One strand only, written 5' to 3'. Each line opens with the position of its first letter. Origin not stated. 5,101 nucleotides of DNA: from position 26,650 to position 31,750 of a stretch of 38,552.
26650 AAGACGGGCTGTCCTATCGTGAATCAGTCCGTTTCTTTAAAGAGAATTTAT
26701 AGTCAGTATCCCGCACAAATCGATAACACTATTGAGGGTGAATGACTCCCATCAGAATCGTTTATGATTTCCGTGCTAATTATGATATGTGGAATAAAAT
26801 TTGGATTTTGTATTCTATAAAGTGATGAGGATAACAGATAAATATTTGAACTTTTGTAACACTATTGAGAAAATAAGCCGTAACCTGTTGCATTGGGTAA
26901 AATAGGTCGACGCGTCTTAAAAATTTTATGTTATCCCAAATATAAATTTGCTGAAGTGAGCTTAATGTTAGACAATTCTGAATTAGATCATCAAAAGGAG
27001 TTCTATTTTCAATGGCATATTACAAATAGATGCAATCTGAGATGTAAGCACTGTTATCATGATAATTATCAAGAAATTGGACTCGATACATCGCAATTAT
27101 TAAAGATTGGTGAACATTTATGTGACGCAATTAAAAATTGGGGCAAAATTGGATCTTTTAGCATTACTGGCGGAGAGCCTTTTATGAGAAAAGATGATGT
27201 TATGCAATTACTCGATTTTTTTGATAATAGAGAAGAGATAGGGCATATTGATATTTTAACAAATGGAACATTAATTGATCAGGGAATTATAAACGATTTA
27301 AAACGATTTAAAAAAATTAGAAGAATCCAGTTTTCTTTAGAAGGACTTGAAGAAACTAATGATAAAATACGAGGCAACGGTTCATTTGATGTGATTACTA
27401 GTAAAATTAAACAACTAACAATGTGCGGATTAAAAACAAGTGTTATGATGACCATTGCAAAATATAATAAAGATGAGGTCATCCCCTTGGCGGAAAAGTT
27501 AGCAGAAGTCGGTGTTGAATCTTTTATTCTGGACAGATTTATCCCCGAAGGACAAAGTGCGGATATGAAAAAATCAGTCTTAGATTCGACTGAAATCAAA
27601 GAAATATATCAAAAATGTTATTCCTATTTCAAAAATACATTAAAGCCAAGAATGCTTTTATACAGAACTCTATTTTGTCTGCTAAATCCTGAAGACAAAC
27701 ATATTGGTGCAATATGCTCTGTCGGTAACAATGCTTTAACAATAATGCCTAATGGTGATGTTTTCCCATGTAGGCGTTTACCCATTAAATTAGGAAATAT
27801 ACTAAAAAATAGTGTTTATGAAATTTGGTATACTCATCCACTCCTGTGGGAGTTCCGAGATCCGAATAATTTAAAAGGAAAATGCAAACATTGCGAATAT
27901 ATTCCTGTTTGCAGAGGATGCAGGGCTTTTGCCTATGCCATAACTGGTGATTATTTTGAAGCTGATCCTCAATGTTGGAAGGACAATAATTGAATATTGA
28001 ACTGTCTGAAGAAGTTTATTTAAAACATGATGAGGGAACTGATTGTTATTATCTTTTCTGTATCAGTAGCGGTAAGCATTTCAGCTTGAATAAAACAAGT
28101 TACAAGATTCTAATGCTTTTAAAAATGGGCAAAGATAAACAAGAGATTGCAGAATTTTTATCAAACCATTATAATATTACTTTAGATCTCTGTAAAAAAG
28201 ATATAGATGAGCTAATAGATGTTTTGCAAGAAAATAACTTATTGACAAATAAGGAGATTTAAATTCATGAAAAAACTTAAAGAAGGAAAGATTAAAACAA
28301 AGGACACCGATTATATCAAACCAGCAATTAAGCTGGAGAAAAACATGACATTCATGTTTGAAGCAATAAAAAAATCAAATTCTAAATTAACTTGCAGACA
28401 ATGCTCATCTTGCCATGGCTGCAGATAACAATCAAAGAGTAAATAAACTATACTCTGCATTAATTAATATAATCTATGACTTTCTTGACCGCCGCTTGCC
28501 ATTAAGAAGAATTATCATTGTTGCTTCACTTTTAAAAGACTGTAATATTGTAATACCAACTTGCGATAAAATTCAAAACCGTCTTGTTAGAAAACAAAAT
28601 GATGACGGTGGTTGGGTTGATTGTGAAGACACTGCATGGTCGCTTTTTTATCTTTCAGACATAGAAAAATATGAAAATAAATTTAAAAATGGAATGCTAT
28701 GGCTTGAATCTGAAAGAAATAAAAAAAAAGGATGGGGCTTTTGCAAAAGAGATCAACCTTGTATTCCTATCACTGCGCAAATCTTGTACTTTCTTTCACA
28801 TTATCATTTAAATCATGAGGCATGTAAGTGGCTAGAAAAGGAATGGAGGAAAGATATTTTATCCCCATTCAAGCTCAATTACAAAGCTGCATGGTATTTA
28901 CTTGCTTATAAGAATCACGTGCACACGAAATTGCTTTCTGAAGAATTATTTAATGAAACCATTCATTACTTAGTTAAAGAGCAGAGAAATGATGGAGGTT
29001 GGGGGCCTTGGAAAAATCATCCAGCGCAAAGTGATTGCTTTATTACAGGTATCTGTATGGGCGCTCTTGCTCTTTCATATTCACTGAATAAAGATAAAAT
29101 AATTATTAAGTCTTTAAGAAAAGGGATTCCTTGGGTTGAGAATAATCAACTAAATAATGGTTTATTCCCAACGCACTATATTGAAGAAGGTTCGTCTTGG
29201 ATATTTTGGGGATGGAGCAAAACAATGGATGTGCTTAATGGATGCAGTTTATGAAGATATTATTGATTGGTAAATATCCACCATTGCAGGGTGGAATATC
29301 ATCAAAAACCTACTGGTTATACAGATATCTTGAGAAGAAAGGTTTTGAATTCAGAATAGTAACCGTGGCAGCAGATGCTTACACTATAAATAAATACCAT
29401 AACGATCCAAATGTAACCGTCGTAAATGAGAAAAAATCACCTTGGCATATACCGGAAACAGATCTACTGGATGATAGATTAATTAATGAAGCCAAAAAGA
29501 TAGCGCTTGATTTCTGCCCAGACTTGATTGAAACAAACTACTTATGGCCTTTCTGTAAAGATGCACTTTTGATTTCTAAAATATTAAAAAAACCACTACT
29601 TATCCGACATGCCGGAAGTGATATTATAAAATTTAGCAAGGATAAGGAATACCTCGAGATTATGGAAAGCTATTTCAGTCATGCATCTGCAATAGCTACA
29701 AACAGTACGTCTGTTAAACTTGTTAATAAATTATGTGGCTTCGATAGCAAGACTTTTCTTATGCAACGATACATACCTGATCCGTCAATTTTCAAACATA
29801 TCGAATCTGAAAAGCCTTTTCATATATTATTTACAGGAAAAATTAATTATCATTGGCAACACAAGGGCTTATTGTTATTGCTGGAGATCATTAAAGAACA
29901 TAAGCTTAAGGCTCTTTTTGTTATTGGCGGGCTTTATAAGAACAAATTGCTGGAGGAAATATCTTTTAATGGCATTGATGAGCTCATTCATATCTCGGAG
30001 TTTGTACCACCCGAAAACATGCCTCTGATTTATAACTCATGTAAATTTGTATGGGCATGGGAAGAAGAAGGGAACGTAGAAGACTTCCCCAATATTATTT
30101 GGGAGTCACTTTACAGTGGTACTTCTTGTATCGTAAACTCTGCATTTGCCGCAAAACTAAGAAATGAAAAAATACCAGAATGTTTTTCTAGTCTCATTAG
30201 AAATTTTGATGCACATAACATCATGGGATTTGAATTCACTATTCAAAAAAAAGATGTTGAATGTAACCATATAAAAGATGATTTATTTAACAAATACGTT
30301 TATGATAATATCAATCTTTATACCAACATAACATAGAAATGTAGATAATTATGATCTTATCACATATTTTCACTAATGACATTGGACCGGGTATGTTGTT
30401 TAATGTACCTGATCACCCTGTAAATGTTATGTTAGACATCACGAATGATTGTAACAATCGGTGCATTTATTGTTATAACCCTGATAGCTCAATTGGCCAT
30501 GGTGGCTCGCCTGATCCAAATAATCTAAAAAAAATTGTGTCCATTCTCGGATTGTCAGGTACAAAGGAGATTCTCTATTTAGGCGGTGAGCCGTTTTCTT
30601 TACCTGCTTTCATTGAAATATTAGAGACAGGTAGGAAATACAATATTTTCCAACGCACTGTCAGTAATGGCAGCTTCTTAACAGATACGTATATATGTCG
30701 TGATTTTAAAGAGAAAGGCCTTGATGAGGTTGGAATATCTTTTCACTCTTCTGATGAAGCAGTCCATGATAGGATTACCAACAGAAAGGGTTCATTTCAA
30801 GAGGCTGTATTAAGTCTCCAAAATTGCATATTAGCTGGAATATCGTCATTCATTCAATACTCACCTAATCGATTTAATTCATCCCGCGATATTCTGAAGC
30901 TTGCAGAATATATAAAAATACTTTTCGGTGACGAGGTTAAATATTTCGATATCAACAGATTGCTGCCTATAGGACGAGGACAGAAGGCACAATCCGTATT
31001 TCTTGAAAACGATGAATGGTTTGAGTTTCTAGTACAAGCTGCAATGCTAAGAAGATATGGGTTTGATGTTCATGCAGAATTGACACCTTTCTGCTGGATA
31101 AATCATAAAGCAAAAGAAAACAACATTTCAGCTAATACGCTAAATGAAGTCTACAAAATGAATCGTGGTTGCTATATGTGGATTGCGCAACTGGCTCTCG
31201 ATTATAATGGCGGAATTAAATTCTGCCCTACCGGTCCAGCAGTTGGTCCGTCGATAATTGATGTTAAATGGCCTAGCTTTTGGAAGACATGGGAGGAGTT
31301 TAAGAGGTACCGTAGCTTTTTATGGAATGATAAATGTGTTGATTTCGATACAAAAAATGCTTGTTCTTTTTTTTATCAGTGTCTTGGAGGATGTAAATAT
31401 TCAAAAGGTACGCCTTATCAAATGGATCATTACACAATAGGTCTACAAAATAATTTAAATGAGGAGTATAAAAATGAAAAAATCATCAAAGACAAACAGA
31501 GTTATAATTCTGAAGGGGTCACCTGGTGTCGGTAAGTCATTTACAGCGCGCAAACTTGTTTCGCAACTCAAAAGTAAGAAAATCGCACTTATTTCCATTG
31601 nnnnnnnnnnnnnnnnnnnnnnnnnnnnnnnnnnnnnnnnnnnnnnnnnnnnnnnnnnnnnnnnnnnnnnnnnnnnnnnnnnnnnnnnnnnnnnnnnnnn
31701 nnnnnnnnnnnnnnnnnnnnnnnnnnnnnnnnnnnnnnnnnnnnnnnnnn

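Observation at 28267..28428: Unannotated 53-aa ORF with C-terminal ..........: likely precursor peptide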

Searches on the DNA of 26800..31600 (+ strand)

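Call 9: search_dna_similar(query=window:26800-31600:+, collection=ecoli_genomes, mode=near)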
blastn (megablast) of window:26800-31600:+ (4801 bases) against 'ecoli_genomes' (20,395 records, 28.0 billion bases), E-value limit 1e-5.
No match.
